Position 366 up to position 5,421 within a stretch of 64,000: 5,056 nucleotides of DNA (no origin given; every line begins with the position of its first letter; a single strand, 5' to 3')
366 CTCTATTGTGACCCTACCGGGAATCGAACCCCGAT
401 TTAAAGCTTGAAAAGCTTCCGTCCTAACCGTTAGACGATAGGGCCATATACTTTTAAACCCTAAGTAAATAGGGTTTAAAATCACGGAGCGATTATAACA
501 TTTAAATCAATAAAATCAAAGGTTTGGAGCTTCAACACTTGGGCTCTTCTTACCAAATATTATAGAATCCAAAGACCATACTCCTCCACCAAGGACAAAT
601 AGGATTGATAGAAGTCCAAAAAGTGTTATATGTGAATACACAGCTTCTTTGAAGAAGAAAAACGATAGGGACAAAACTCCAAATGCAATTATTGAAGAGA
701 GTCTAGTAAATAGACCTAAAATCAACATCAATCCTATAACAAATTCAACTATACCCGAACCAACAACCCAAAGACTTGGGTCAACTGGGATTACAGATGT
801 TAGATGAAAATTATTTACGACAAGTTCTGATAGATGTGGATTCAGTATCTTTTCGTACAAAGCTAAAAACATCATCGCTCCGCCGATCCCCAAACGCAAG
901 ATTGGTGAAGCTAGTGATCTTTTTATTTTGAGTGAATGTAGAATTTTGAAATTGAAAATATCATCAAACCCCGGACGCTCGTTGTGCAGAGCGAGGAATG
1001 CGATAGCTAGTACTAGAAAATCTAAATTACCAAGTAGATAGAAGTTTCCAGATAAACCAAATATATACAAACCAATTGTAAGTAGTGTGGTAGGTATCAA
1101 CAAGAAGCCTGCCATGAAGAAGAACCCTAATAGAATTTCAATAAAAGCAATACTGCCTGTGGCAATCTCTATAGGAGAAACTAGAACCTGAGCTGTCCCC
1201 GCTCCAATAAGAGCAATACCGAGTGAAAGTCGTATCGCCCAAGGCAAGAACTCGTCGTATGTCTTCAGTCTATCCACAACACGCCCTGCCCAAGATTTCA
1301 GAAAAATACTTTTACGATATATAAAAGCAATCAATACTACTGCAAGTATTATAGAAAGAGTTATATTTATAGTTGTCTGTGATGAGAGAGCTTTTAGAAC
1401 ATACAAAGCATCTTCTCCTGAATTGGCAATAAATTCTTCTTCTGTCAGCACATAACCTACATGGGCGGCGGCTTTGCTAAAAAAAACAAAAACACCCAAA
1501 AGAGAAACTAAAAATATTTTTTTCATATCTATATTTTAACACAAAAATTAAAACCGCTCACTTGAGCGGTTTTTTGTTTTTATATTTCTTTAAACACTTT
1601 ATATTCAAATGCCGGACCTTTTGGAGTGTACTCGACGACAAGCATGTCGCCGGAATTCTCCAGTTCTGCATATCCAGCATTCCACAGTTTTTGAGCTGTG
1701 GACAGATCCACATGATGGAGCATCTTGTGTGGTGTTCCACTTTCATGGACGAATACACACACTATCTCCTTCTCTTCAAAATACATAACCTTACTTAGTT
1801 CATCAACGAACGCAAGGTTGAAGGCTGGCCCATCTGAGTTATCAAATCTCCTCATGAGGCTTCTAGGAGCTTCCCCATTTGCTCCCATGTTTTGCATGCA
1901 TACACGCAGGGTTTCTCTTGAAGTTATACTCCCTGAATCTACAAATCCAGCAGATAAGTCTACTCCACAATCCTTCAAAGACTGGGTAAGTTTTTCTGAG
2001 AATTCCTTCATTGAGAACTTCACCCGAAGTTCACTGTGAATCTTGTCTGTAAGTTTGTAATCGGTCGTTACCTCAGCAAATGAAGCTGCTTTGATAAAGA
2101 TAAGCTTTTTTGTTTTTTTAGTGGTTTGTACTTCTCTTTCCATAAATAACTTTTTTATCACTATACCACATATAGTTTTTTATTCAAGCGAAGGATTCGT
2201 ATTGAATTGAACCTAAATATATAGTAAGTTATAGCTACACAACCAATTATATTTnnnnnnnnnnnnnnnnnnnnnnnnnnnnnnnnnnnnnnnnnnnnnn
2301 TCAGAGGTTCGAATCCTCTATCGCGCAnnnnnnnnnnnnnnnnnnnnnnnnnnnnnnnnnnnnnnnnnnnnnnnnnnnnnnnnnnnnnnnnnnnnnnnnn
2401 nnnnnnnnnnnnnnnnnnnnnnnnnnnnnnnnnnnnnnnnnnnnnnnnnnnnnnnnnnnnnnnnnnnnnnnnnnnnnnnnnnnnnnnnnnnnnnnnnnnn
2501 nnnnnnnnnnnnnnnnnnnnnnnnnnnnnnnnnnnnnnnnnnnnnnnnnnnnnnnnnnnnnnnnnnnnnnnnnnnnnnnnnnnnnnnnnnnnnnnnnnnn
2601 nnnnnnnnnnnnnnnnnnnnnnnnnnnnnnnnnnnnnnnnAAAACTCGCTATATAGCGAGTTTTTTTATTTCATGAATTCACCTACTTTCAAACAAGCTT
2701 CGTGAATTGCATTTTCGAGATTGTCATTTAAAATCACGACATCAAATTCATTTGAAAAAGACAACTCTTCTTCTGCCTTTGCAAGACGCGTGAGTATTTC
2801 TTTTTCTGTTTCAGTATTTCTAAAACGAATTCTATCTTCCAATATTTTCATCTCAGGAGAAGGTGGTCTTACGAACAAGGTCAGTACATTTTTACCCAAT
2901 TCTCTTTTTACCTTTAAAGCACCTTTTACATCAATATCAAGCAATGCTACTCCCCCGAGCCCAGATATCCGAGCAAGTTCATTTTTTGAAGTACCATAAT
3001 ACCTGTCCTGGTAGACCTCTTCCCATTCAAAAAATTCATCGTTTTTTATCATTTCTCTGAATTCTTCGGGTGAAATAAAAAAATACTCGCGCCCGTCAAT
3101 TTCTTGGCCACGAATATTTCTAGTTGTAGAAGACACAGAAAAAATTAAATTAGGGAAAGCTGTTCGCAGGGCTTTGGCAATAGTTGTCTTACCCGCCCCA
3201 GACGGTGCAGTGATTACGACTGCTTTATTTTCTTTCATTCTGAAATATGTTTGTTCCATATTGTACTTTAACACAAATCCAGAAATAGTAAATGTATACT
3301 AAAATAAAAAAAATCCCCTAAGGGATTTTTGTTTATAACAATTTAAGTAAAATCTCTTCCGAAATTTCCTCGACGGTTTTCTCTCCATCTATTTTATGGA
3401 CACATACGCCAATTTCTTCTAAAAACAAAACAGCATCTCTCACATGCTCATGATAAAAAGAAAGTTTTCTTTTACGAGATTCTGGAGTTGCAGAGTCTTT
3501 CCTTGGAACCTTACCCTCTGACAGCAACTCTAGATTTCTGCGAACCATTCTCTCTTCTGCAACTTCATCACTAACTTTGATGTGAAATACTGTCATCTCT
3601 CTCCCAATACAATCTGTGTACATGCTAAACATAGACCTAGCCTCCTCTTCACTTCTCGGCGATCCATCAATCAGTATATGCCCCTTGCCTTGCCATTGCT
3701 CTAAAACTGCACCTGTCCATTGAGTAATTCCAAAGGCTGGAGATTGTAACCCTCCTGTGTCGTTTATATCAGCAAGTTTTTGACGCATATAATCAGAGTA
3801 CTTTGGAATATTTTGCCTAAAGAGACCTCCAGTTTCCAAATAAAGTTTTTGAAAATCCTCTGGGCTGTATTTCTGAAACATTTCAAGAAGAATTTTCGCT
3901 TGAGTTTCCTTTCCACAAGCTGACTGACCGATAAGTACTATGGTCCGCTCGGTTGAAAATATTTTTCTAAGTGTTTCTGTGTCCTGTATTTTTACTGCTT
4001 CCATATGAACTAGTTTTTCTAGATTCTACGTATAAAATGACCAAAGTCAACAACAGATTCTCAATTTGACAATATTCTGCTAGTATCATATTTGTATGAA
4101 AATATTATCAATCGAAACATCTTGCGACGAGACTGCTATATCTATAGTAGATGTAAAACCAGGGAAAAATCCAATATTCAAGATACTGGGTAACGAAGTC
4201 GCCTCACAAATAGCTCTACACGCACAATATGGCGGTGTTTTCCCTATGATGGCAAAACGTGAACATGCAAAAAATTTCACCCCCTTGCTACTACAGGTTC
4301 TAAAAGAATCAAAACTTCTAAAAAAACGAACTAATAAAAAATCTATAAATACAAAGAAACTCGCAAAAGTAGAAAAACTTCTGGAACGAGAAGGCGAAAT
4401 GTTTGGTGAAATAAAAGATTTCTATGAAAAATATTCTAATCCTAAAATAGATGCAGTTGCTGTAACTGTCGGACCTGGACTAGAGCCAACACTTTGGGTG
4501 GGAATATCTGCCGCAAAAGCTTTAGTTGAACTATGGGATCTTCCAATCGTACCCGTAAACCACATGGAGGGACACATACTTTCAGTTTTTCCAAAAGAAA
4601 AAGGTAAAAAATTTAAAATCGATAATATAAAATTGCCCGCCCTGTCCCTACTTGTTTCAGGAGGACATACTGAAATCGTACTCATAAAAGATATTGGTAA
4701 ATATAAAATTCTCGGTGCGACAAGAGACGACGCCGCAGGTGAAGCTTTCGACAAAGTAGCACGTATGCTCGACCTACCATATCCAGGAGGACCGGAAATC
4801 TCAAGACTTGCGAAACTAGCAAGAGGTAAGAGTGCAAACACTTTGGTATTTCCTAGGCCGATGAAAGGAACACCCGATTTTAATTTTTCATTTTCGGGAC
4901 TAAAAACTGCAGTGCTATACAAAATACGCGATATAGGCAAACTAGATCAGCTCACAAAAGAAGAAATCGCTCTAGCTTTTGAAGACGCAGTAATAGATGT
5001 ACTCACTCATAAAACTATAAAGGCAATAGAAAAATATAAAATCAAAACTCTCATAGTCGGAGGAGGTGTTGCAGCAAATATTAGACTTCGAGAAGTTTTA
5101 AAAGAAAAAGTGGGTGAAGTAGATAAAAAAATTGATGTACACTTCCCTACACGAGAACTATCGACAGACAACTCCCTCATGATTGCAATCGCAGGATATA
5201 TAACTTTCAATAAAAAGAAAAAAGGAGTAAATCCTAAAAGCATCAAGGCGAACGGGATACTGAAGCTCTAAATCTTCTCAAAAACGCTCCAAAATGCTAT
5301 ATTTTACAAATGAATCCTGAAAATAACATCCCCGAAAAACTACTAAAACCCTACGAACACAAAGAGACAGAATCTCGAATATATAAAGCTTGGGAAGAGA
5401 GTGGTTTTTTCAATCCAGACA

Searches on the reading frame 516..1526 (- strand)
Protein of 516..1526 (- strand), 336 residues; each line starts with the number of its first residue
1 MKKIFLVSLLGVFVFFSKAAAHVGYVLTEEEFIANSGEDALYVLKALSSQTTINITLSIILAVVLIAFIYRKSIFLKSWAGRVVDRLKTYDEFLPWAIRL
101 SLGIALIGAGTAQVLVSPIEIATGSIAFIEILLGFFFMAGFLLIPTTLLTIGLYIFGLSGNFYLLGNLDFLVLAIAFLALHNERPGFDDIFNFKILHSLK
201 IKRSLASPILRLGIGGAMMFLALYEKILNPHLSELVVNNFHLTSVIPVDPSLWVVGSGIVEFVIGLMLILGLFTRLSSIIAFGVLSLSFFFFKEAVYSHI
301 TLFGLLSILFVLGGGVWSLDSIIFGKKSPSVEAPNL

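Call 40: search_protein_families(library=pfam, proteins=[window:516-1526:-], max_evalue=0.00001)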
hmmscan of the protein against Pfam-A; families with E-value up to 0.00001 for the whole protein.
window:516-1526:- (336 aa): 1 family
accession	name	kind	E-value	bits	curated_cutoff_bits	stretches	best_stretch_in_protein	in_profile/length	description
PF07681.17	DoxX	-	2.6e-09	38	23.6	1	209-292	4-83/85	DoxX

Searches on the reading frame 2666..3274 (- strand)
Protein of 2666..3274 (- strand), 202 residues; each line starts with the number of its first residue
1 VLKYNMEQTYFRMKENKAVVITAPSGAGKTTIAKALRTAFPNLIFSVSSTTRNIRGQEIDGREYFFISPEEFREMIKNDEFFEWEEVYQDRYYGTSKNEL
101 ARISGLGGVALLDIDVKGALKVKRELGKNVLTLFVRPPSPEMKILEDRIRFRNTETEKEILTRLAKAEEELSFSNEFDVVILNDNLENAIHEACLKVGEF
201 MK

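Call 40: search_protein_families(library=pfam, proteins=[window:2666-3274:-], max_evalue=0.00001)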
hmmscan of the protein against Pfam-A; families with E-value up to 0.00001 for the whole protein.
window:2666-3274:- (202 aa): 1 family
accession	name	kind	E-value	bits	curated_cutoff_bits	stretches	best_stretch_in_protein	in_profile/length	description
PF00625.27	Guanylate_kin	-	3e-43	148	25.2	1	16-192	2-174/182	Guanylate kinase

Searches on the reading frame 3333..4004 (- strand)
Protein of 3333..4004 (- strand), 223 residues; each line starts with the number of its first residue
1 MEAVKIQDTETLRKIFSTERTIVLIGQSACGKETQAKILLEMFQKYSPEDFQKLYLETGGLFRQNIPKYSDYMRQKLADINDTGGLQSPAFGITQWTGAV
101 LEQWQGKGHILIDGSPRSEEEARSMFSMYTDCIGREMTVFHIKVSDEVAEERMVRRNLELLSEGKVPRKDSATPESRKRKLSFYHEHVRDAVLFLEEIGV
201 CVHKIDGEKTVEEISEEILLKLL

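Call 40: search_protein_families(library=pfam, proteins=[window:3333-4004:-], max_evalue=0.00001)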
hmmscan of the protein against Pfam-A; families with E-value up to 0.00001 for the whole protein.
window:3333-4004:- (223 aa): 1 family
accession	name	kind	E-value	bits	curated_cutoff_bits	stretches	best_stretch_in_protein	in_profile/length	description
PF00406.28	ADK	-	2.6e-11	44.3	26.8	1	24-194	1-145/151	Adenylate kinase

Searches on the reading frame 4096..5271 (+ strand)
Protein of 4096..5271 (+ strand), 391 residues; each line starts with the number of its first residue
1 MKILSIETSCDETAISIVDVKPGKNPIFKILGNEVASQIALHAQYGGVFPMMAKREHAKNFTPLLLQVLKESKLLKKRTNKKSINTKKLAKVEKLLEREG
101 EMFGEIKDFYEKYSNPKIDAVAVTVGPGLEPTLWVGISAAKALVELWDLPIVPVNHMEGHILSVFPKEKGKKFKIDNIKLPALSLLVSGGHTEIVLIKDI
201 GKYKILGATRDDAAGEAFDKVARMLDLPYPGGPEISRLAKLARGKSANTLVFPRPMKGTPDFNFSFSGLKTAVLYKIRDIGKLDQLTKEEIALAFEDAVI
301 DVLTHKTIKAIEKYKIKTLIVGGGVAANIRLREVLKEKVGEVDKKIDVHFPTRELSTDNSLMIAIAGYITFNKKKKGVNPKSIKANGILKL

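Call 40: search_protein_families(library=pfam, proteins=[window:4096-5271:+], max_evalue=0.00001)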
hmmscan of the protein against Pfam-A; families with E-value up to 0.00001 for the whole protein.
window:4096-5271:+ (391 aa): 1 family
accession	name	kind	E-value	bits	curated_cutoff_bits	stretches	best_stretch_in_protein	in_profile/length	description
PF00814.31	TsaD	-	2.5e-78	263.9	24.8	2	116-364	49-263/264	tRNA N6-adenosine threonylcarbamoyltransferase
